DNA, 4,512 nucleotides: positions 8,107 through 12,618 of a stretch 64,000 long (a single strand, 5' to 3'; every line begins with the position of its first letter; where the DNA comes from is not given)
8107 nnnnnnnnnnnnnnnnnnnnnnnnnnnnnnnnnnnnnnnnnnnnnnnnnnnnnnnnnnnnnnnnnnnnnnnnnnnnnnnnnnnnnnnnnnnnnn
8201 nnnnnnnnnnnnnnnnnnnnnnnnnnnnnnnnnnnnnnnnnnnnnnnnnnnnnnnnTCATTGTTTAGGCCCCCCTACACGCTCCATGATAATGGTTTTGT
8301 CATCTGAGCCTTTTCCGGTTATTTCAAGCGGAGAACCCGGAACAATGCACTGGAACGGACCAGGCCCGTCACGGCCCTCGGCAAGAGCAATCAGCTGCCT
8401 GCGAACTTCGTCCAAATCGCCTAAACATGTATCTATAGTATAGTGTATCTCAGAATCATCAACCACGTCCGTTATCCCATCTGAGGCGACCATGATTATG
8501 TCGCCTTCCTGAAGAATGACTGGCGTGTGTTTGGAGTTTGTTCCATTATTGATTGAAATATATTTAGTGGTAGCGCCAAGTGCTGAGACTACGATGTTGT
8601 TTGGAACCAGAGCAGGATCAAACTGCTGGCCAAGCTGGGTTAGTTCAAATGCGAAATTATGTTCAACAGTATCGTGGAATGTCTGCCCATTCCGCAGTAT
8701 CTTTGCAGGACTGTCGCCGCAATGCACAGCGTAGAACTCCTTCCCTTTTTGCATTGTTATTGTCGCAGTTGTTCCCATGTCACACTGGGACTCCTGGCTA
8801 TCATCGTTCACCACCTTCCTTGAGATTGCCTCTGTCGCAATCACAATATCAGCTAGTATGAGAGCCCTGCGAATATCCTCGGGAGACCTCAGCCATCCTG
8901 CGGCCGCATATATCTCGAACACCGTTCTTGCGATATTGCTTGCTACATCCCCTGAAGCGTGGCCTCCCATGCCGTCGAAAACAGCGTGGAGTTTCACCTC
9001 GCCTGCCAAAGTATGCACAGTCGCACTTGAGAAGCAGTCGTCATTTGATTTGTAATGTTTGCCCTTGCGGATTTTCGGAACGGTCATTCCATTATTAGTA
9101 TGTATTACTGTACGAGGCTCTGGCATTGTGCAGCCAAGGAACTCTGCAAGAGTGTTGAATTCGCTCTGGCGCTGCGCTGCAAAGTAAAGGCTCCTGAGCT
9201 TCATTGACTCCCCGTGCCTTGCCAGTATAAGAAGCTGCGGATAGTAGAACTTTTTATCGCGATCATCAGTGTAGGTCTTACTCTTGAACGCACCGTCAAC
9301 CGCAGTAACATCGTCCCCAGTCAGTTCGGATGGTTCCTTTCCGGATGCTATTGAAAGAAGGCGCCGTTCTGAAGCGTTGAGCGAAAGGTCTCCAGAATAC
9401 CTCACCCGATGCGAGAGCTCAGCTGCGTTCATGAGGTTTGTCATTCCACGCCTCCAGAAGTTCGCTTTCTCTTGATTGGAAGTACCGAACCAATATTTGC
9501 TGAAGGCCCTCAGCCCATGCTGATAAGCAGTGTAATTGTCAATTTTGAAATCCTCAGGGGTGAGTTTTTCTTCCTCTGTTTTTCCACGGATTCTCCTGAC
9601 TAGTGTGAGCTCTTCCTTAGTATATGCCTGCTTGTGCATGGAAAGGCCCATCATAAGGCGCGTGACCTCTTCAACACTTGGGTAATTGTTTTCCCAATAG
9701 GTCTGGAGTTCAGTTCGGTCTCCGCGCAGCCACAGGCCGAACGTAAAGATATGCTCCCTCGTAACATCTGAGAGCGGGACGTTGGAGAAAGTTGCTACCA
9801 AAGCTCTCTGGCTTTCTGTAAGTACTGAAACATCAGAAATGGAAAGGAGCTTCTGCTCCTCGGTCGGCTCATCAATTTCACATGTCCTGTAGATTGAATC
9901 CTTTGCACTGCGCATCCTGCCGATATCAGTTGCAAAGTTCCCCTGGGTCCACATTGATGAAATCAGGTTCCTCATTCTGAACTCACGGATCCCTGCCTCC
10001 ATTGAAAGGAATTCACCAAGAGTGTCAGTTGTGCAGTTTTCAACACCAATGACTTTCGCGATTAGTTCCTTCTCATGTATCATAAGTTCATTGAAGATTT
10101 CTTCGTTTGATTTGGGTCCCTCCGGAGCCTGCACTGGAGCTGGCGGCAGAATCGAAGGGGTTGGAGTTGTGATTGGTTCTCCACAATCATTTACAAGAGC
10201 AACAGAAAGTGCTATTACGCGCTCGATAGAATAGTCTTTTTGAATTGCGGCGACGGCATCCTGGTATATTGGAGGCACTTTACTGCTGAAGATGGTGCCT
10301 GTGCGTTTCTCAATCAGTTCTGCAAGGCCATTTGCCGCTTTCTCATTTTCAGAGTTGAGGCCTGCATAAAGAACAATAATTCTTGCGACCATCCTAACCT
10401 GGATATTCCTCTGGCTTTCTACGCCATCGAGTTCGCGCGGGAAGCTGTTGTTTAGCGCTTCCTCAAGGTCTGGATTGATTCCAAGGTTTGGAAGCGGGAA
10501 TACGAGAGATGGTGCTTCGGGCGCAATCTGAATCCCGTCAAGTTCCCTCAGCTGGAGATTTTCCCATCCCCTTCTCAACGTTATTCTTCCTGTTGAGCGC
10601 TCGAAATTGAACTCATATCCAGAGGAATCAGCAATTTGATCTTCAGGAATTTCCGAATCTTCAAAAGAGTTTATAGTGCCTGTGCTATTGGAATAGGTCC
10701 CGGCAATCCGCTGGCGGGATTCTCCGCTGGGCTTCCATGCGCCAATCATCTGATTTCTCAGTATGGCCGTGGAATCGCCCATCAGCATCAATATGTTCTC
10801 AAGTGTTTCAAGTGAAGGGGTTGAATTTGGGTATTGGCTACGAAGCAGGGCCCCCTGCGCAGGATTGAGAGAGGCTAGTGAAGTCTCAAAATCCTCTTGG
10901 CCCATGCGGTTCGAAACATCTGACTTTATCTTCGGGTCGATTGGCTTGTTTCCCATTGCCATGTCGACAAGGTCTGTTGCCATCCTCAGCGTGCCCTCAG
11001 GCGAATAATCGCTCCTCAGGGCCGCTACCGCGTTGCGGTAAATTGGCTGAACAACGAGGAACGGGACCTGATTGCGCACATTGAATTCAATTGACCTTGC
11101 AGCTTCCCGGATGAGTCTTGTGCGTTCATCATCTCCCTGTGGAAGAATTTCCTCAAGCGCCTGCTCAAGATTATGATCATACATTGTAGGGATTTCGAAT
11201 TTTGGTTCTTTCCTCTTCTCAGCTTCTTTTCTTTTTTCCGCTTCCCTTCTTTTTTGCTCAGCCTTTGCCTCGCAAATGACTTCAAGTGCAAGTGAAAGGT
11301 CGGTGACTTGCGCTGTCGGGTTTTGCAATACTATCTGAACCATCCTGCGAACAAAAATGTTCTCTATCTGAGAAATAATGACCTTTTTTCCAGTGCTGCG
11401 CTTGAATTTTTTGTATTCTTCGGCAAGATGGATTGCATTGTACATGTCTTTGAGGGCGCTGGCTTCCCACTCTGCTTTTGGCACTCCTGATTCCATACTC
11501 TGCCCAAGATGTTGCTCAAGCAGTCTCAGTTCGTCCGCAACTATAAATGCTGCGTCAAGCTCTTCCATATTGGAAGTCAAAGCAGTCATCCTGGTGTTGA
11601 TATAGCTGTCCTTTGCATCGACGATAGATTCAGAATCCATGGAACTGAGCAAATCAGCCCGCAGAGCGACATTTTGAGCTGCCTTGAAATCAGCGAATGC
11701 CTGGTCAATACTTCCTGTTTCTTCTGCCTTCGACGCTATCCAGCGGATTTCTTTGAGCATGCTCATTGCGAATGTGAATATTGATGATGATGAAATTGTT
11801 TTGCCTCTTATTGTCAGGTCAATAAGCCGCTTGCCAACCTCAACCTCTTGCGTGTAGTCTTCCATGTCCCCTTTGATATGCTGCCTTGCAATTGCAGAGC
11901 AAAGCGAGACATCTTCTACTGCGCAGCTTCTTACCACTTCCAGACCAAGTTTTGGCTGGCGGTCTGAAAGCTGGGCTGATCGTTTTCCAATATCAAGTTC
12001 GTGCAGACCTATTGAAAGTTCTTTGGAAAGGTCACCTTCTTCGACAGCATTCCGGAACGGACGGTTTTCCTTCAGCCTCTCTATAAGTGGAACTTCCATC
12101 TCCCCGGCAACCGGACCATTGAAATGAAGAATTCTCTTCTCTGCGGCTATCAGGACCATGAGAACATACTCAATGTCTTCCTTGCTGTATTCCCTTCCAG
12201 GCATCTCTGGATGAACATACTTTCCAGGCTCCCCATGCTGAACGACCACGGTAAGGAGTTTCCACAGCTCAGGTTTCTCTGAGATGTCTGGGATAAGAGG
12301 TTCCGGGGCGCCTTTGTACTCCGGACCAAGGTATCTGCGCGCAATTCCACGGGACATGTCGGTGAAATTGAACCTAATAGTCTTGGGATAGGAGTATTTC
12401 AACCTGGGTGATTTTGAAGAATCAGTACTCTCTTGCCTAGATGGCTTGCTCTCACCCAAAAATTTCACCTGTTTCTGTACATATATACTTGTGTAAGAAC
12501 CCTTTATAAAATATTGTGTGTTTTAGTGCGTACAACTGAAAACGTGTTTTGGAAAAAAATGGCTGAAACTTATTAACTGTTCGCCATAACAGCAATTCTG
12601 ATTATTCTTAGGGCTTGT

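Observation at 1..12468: Uncharacterised 12.5-kb co-directional locus: duplicated two-gene surface cassette, coiled-coil proteins and a PP2C-tailed giant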

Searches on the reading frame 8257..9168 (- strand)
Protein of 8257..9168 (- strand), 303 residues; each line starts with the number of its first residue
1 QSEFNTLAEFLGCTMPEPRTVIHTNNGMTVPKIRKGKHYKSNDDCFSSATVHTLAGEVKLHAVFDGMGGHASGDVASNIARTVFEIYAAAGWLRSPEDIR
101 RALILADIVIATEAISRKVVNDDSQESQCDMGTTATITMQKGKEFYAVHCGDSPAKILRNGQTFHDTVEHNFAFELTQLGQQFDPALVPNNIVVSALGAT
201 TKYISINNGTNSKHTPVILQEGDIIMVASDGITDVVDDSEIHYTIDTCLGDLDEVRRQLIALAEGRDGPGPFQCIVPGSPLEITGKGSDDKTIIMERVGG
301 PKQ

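Call 88: search_solved_structures(query=window:8257-9168:-, max_evalue=0.001, show_alignments=1)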
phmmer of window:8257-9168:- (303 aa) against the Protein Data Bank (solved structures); distinct sequences matched with E-value up to 0.001: 21.
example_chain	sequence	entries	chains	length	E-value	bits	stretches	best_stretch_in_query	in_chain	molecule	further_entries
2pk0_A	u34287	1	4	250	6.8e-15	58.5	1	55-268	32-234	Serine/threonine protein phosphatase Stp1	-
2j82_A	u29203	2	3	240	2.1e-10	43.8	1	59-241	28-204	PROTEIN SERINE-THREONINE PHOSPHATASE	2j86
5iti_A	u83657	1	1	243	2.1e-10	43.8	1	59-242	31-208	Protein serin-threonin phosphatase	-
1txo_A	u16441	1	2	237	1.1e-09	41.4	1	58-273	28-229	Putative Bacterial Enzyme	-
2cm1_A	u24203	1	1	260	1.5e-09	41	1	58-272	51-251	SERINE THREONINE PROTEIN PHOSPHATASE PSTP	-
2xzv_A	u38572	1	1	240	2.6e-09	40.2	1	59-241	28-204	PROTEIN SERIN-THREONIN PHOSPHATASE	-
2y09_A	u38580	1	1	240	2.6e-09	40.2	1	59-242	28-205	PROTEIN SERIN-THREONIN PHOSPHATASE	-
5d2u_A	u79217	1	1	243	5.1e-09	39.2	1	59-242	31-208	Protein serin-threonin phosphatase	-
6jkv_A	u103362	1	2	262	2.2e-07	33.9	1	55-271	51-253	PppA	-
6ihl_A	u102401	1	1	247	4.1e-07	33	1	37-263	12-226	Phosphorylated protein phosphatase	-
6ihw_A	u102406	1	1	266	5.2e-07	32.6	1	36-263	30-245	Phosphorylated protein phosphatase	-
6ihr_A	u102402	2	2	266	5.3e-07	32.6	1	36-262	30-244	Phosphorylated protein phosphatase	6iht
6ihs_A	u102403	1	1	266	5.3e-07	32.6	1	36-262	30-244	Phosphorylated protein phosphatase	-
5f1m_A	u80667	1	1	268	5.6e-07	32.5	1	36-262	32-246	Phosphorylated protein phosphatase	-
6ihv_A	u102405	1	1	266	5.9e-07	32.4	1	37-262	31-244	Phosphorylated protein phosphatase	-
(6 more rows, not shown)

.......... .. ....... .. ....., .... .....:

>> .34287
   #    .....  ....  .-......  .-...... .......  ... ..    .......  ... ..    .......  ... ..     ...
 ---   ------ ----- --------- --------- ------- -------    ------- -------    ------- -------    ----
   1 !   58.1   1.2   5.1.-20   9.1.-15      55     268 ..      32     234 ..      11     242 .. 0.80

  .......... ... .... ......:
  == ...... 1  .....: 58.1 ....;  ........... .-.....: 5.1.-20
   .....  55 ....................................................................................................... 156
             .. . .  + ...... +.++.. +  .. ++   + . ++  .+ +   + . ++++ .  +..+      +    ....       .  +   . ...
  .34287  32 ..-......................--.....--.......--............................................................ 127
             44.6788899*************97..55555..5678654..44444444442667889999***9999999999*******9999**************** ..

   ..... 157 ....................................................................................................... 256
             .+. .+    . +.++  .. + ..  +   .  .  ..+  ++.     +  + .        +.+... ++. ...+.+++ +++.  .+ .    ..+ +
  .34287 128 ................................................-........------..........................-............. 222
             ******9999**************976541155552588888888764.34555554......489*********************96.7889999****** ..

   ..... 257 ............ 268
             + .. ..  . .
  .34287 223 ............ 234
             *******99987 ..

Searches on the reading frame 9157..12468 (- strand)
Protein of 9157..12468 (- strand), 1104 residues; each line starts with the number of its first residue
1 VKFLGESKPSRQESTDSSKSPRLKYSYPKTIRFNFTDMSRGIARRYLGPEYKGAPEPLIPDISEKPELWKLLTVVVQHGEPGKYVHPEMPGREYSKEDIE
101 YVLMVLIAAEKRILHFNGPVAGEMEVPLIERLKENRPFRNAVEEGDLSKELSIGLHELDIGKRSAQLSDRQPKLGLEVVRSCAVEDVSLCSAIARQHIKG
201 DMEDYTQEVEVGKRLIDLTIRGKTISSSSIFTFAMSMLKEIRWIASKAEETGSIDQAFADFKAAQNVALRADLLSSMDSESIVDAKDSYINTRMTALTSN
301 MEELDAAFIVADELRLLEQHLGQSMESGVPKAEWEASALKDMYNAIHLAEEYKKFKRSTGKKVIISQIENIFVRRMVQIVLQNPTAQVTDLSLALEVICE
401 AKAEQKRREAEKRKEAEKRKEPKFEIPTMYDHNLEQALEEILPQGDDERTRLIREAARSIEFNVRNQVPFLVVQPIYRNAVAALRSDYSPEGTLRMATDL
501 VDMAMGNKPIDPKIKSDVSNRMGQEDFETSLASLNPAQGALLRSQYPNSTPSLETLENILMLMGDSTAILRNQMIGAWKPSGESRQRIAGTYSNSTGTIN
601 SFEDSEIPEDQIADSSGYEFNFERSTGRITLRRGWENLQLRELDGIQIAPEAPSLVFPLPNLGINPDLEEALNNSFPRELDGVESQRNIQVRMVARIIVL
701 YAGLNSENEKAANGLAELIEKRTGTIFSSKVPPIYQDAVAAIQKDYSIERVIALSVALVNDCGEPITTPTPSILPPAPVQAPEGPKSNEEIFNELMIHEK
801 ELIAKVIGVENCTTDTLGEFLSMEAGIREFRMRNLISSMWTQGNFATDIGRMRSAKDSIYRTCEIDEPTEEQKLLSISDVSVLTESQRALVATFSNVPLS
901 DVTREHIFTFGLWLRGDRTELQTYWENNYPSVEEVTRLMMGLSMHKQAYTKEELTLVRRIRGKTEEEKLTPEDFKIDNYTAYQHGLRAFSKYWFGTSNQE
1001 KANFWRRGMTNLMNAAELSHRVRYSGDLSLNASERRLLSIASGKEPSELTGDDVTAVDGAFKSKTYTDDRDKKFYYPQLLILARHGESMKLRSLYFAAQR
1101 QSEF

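Call 90: search_solved_structures(query=A12, max_evalue=1)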
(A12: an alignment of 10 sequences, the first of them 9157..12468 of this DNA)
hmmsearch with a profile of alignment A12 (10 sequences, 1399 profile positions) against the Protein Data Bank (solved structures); distinct sequences matched with E-value up to 1: 55.
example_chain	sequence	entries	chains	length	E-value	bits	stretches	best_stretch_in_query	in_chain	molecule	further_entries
2pk0_A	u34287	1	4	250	5.6e-05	24.4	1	1164-1211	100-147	Serine/threonine protein phosphatase Stp1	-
1txo_A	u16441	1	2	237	8.4e-05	23.8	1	1164-1204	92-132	Putative Bacterial Enzyme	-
2cm1_A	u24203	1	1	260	9.8e-05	23.6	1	1164-1203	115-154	SERINE THREONINE PROTEIN PHOSPHATASE PSTP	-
2j82_A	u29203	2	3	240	0.0003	22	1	1291-1344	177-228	PROTEIN SERINE-THREONINE PHOSPHATASE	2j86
5iti_A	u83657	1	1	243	0.00034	21.8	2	1157-1207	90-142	Protein serin-threonin phosphatase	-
5d2u_A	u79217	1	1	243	0.0011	20.1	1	1291-1344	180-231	Protein serin-threonin phosphatase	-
2p8e_A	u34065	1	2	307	0.0012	20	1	1166-1205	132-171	PPM1B beta isoform variant 6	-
7mwn_B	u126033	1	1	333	0.004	18.3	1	1133-1206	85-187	HAB1-T+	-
2y09_A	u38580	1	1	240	0.006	17.7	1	1291-1344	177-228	PROTEIN SERIN-THREONIN PHOSPHATASE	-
2xzv_A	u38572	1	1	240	0.0066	17.5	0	1156-1207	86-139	PROTEIN SERIN-THREONIN PHOSPHATASE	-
3rt0_A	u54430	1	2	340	0.01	16.9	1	1133-1206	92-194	Protein phosphatase 2C 16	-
6jkv_A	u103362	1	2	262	0.015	16.3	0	1164-1214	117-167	PppA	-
3kb3_B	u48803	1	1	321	0.016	16.3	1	1133-1206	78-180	Protein phosphatase 2C 16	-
6zuc_B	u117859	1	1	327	0.016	16.2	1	1133-1206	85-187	Protein phosphatase 2C 16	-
4la7_B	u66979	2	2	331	0.017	16.2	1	1133-1206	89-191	Protein phosphatase 2C 16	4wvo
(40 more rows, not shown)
